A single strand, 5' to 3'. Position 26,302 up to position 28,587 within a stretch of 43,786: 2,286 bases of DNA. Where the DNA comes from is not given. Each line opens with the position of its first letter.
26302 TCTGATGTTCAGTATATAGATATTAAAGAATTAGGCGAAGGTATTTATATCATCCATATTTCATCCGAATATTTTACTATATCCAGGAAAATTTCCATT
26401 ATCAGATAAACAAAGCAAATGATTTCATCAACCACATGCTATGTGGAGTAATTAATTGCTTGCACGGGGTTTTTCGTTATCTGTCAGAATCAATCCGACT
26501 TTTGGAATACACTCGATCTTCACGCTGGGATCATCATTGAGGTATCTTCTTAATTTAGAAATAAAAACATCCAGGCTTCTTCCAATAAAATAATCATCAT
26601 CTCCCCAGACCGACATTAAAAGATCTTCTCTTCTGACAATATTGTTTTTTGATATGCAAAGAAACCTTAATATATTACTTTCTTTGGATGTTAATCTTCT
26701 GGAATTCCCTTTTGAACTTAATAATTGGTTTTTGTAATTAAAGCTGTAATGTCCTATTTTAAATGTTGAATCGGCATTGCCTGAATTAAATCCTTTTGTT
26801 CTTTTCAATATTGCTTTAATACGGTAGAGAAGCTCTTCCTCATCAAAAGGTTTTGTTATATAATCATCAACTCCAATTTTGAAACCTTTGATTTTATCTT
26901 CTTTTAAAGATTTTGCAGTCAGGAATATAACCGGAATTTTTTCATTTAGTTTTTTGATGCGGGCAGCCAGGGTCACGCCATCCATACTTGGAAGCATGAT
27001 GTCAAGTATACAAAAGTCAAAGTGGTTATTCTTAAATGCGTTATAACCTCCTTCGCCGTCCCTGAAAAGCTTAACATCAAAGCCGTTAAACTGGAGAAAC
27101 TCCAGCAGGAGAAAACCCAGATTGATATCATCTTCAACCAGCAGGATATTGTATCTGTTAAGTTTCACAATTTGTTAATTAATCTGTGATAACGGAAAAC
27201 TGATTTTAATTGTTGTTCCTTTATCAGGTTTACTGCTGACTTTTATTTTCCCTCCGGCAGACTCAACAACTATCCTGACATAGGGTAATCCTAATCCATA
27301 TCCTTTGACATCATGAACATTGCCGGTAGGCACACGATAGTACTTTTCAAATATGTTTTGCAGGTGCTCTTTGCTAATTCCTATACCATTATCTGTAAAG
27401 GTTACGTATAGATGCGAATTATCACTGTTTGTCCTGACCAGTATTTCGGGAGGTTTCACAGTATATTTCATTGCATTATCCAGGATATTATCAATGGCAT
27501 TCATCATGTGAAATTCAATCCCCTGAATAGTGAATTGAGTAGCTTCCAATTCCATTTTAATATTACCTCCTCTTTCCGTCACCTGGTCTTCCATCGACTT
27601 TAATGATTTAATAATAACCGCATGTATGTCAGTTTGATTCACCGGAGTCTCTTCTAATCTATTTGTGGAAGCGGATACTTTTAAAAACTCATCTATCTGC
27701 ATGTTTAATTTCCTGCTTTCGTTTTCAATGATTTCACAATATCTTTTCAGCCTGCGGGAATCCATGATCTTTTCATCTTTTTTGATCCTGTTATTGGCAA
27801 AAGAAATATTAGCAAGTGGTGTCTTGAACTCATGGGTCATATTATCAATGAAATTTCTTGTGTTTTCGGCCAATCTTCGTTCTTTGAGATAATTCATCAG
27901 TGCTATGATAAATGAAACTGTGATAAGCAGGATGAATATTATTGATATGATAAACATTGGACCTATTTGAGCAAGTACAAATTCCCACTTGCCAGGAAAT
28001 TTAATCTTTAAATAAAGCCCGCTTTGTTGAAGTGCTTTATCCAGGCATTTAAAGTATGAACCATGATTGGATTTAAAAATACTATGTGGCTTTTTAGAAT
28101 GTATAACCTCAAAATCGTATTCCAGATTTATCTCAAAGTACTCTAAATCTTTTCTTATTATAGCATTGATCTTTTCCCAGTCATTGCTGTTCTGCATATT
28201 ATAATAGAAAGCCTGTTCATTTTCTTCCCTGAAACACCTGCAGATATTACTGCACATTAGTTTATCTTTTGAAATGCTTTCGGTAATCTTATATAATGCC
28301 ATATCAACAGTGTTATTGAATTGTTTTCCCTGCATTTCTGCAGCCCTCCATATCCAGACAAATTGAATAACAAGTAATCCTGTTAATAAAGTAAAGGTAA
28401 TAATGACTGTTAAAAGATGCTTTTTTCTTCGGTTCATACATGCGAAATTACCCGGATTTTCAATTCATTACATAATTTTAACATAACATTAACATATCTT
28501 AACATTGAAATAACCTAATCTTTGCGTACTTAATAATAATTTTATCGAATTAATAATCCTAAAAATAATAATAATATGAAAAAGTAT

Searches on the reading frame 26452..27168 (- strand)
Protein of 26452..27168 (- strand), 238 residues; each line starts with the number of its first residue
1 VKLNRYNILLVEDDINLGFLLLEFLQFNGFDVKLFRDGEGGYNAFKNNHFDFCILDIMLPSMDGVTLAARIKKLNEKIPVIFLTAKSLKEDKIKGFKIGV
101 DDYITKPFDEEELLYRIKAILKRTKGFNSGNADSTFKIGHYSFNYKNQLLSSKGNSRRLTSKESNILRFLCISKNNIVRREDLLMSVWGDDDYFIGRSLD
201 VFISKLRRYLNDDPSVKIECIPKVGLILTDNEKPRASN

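Call 16: search_protein_families(library=pfam, proteins=[window:26452-27168:-], max_evalue=0.001)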
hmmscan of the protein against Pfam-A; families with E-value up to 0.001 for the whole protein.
window:26452-27168:- (238 aa): 2 families
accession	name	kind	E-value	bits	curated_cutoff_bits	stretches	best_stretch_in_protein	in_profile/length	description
PF00072.30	Response_reg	-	1.6e-27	96.3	30.2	1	8-117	1-110/111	Response regulator receiver domain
PF00486.34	Trans_reg_C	-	2.6e-15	56.7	26.2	1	156-225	3-74/77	Transcriptional regulatory protein, C terminal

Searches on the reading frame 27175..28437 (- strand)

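Call 16: search_protein_families(library=pfam, proteins=[window:27175-28437:-], max_evalue=0.001)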
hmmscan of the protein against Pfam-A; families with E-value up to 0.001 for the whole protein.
window:27175-28437:- (420 aa): 2 families
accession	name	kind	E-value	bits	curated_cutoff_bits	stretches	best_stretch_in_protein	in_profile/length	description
PF02518.31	HATPase_c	-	4.2e-25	88.8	26.4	1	310-417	5-110/111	Histidine kinase-, DNA gyrase B-, and HSP90-like ATPase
PF00512.31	HisKA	-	1.9e-09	37.8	26.9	1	194-255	3-61/66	His Kinase A (phospho-acceptor) domain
